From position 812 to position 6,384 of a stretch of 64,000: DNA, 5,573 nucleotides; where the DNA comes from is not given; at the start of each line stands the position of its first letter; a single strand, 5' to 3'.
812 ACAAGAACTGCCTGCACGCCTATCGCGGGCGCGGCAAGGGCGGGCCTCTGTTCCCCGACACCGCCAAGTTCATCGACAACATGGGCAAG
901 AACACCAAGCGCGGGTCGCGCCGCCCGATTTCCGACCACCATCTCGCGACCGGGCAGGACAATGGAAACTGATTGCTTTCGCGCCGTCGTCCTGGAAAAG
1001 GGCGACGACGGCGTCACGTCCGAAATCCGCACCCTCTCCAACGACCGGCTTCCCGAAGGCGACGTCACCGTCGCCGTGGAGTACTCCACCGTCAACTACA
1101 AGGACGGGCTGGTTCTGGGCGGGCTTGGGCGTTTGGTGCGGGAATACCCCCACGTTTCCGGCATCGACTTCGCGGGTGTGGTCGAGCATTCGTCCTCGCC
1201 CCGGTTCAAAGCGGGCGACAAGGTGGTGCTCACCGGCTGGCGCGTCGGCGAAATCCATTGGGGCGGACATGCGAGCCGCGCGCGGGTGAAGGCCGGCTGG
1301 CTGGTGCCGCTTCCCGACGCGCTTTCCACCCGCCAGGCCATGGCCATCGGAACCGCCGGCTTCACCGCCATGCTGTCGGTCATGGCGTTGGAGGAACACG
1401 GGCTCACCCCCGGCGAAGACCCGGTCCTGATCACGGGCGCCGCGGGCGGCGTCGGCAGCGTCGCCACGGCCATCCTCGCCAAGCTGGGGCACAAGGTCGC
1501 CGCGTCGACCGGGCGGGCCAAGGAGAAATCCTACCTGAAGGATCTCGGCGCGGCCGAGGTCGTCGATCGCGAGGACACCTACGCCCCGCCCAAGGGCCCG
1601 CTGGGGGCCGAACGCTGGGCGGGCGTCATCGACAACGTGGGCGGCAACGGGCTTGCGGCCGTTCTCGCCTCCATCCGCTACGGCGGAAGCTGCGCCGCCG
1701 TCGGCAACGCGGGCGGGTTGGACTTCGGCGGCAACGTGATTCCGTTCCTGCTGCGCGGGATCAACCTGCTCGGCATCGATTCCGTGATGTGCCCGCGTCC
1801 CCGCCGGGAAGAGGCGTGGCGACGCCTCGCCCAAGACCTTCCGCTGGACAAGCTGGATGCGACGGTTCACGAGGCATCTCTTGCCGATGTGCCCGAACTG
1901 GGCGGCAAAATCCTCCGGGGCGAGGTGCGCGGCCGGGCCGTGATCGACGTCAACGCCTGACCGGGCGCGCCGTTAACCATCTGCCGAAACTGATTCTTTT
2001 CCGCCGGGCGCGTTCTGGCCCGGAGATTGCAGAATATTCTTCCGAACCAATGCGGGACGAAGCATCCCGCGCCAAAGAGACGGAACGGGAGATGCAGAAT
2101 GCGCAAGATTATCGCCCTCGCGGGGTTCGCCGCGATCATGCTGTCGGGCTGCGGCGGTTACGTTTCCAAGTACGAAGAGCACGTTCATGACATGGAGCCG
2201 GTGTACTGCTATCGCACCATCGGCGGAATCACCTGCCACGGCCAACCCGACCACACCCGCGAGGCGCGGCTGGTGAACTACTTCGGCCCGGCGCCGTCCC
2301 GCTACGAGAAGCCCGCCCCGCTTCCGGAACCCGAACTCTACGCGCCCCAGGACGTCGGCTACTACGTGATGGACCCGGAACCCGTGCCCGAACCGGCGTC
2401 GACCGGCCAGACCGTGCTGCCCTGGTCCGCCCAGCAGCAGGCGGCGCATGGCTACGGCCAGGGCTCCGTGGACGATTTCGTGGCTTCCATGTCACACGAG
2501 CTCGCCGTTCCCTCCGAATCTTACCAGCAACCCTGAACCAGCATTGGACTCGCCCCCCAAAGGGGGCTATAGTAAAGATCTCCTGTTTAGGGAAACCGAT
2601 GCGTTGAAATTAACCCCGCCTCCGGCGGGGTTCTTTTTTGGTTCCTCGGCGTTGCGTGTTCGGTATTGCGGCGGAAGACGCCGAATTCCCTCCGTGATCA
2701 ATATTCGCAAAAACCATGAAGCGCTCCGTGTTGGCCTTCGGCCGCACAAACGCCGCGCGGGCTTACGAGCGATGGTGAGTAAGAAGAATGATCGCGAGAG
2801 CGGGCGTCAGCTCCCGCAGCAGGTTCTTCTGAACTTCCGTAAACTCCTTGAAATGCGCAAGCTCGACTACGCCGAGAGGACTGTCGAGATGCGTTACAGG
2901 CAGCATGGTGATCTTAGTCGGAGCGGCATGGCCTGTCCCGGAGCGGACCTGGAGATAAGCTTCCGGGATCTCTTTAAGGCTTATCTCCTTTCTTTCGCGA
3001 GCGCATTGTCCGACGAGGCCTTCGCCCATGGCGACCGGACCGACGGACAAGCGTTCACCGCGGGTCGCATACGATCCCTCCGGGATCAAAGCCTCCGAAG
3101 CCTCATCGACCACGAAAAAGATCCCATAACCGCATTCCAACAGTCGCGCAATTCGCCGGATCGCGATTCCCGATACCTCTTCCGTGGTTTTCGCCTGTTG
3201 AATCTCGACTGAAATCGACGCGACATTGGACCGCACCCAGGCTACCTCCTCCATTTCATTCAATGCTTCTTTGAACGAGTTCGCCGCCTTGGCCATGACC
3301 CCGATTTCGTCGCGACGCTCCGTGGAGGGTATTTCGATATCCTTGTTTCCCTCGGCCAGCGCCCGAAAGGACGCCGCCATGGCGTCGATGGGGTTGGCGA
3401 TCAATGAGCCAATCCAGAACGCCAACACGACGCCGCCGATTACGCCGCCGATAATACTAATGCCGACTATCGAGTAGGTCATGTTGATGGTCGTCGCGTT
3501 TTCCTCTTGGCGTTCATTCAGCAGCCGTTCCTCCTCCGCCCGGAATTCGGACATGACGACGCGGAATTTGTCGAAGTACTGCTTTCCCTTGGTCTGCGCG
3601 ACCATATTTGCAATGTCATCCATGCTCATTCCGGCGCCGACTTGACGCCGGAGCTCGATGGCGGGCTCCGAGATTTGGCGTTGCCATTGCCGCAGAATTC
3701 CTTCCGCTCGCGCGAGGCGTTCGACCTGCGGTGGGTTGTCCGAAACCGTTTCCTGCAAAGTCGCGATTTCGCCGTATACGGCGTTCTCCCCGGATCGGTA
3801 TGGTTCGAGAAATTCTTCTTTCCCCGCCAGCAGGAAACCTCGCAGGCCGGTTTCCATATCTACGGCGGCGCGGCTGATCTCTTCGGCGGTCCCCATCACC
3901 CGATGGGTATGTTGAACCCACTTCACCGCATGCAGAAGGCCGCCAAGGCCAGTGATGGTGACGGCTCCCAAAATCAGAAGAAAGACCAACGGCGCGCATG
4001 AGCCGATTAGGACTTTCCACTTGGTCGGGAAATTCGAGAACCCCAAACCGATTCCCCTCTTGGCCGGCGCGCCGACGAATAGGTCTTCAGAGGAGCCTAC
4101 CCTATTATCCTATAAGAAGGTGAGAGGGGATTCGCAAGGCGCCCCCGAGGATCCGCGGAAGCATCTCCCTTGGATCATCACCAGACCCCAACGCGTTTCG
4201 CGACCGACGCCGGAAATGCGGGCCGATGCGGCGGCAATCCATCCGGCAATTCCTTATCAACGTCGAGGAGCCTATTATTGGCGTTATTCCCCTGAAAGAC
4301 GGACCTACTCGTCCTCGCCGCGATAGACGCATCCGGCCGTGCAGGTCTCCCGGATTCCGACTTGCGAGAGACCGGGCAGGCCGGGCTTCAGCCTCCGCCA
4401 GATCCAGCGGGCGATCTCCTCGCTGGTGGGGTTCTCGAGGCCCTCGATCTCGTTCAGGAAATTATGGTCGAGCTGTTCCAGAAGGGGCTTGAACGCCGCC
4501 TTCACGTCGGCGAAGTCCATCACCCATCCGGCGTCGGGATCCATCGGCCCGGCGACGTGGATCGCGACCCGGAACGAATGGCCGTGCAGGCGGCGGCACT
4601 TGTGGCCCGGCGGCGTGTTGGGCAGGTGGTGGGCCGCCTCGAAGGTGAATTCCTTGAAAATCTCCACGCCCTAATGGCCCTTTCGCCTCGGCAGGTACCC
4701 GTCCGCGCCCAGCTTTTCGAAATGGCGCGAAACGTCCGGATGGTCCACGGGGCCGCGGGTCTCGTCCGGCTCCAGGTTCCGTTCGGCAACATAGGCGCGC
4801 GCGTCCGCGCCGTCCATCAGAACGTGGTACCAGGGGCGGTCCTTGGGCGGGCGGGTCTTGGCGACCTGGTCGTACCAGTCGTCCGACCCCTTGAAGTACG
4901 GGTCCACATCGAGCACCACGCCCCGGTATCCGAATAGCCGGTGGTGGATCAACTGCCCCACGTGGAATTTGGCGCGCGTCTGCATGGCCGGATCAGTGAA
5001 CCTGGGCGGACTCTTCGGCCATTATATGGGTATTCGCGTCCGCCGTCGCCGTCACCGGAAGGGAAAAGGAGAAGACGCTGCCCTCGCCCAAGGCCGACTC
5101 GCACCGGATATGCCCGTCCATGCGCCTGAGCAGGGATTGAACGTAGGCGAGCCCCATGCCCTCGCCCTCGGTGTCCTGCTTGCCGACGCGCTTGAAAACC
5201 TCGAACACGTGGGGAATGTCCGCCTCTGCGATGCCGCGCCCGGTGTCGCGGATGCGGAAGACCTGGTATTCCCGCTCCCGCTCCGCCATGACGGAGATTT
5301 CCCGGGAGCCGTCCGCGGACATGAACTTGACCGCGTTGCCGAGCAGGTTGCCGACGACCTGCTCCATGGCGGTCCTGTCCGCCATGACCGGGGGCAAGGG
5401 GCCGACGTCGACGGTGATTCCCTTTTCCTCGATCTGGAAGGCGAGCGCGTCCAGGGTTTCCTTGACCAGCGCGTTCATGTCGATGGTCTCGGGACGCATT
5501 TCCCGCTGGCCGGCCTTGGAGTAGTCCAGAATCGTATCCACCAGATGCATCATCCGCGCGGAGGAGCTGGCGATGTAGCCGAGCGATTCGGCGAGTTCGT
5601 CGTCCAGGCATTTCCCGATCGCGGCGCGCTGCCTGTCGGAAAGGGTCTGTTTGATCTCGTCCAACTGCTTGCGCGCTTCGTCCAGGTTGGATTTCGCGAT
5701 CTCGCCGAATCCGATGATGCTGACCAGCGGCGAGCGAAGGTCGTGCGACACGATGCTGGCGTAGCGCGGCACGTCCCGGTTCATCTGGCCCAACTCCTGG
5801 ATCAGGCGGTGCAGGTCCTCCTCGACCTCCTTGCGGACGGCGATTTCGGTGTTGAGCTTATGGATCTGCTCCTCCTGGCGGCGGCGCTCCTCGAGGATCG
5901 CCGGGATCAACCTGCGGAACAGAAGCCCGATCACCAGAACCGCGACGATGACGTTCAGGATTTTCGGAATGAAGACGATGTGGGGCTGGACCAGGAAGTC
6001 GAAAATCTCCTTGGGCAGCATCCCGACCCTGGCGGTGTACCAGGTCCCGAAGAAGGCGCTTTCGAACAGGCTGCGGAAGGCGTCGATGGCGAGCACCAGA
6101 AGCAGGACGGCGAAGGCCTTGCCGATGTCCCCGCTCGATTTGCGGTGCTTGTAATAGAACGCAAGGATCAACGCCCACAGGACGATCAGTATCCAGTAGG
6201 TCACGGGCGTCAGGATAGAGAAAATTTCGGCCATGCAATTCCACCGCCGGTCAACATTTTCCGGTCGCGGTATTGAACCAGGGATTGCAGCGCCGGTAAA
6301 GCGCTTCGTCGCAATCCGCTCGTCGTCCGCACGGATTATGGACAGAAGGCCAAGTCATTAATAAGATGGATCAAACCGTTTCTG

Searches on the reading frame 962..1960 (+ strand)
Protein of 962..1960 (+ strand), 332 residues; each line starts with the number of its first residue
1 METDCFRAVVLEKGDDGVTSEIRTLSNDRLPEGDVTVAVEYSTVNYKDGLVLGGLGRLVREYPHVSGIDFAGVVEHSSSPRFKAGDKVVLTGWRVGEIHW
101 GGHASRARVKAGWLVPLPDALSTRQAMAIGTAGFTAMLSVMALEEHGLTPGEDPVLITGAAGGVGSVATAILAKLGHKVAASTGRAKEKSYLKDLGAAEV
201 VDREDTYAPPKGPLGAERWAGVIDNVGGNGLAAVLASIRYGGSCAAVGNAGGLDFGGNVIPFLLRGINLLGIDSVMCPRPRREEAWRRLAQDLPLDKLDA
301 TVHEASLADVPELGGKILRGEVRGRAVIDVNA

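Call 80: search_protein_families(library=pfam, proteins=[window:962-1960:+], max_evalue=0.00001)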
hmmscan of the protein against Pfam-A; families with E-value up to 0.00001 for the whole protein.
window:962-1960:+ (332 aa): 2 families
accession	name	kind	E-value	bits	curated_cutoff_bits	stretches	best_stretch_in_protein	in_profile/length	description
PF00107.32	ADH_zinc_N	-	2.7e-11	44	31.8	1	163-289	1-127/129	Zinc-binding dehydrogenase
PF08240.17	ADH_N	-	2.8e-10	40.8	23.5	1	32-119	2-104/104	Alcohol dehydrogenase GroES-like domain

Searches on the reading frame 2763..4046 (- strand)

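Call 79: search_protein_families(library=pfam, proteins=[window:2763-4046:-], max_evalue=0.00001)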
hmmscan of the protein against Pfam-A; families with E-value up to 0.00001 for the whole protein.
window:2763-4046:- (427 aa): 4 families
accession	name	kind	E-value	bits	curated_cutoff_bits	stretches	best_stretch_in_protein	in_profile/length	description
PF05227.19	CHASE3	-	1.1e-40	139.1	28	1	42-182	3-138/138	CHASE3 domain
PF13185.12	GAF_2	-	8.3e-15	55.6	28.6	1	286-421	2-135/136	GAF domain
PF00672.30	HAMP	-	5e-07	30.4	25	1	211-263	1-52/53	HAMP domain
PF01590.32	GAF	-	8.8e-06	26.7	22.4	0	289-420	3-132/133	GAF domain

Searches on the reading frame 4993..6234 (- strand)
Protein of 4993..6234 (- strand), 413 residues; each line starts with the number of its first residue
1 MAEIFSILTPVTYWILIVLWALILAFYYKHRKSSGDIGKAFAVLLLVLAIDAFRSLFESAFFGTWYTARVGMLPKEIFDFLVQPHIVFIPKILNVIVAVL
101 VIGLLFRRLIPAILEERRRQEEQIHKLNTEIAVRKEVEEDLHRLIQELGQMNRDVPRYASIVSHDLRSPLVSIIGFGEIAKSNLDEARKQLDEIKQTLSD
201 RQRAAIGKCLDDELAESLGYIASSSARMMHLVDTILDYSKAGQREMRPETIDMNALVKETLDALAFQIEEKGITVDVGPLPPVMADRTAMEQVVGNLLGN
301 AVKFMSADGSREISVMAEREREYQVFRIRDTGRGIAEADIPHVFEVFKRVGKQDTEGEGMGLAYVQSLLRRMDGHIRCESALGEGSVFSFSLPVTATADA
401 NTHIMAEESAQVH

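Call 79: search_protein_families(library=pfam, proteins=[window:4993-6234:-], max_evalue=0.00001)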
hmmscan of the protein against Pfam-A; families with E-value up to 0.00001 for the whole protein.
window:4993-6234:- (413 aa): 2 families
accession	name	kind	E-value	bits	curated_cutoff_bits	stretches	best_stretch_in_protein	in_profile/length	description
PF02518.31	HATPase_c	-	2.6e-25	89.4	26.4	1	286-395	2-110/111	Histidine kinase-, DNA gyrase B-, and HSP90-like ATPase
PF00512.31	HisKA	-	3e-12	46.8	26.9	1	159-243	6-65/66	His Kinase A (phospho-acceptor) domain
